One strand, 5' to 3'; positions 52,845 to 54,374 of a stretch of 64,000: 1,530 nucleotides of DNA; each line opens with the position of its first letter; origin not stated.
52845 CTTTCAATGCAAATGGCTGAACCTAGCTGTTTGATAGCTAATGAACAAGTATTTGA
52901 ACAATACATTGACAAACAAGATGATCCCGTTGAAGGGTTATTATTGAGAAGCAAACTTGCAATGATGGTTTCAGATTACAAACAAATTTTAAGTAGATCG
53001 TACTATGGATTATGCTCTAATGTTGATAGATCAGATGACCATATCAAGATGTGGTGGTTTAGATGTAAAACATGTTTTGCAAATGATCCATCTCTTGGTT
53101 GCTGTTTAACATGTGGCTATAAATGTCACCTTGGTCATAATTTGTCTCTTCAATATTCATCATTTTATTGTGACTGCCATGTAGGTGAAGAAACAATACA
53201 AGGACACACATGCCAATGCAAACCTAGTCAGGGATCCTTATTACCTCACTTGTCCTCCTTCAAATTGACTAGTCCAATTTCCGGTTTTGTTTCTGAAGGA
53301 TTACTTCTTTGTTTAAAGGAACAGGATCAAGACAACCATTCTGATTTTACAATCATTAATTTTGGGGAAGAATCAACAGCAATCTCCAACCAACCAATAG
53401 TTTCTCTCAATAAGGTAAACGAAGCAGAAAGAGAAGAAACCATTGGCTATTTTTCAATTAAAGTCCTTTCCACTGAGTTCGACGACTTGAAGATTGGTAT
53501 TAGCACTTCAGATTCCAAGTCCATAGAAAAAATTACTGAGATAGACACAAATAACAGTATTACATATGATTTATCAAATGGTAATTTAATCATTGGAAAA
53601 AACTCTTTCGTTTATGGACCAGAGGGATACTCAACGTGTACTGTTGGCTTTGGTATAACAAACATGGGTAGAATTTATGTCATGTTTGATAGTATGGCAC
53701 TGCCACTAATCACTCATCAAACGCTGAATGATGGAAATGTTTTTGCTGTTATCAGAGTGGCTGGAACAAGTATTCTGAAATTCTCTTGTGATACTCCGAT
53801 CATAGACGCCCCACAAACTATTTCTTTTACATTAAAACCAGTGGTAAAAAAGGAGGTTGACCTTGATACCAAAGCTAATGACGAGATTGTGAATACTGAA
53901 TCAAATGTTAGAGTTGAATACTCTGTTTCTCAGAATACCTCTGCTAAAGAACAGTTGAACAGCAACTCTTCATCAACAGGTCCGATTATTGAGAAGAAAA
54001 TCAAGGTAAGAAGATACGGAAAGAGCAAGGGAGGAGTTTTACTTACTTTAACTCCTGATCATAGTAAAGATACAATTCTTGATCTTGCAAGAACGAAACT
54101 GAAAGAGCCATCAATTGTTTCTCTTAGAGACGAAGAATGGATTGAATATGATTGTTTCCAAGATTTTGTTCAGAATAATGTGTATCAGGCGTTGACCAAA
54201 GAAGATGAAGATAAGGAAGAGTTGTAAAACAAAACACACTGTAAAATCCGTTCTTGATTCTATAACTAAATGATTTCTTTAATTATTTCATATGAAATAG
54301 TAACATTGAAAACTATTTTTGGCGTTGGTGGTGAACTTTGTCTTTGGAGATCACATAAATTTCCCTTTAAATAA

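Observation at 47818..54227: Head-to-head pair of paralogous N-myristoylated kinases with C-terminal UBR-box-like zinc fingers, a shared intron position and a shared promoter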

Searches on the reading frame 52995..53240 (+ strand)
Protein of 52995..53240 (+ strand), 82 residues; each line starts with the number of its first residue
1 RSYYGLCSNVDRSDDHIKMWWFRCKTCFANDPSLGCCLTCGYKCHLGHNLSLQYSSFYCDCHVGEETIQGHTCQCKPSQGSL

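Call 41: find_homologous_proteins(query=A3, max_evalue=0.001)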
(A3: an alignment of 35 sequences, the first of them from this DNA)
Query A3 (35 sequences) (82 aa, profile of the alignment): 51 proteins with E <= 0.001 among 91 candidates.
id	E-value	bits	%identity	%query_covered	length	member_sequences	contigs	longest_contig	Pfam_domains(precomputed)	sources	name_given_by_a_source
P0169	8.9e-27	111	47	51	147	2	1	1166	-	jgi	-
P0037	6.9e-20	88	41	77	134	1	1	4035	PF02207.26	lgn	-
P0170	9.9e-19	85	34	74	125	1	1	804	PF02207.26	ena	-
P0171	6.2e-18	82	38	76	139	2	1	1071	PF02207.26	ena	-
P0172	1.5e-17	81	34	74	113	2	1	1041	PF02207.26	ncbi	-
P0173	2.7e-17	80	47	54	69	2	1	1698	PF02207.26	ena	-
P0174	7.9e-17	79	32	76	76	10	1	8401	PF02207.26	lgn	-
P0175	1.1e-16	78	37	77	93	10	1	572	PF02207.26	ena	-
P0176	1.3e-16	78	33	71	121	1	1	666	PF02207.26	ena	-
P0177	1.3e-16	78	34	74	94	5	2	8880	PF02207.26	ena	-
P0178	3.8e-16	76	35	76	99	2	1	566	PF02207.26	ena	-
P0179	5.6e-16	76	36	56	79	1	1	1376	PF02207.26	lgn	-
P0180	6.2e-16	76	37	77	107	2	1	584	PF02207.26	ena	-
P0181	7.8e-16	75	31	79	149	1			PF02207.26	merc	-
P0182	8.7e-16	75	38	70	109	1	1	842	PF02207.26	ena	-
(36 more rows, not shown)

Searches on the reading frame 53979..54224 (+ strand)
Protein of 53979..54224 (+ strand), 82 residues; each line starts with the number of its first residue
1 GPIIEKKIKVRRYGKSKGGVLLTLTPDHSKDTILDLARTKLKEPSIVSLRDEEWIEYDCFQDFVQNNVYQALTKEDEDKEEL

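Call 53: search_solved_structures(query=A5, max_evalue=10)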
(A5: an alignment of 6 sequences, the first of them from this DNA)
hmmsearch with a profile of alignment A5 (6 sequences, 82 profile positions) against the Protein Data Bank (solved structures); distinct sequences matched with E-value up to 10: 3.
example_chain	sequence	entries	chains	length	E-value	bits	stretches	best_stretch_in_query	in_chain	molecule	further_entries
7yf5_B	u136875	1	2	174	0.21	15.1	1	14-46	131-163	UDP-glucuronosyltransferase 2B10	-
2o6l_A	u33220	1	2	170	1.6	12.3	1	14-46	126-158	UDP-glucuronosyltransferase 2B7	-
6mky_A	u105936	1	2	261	6.8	10.3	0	34-68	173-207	Protein phosphatase 1 regulatory subunit 7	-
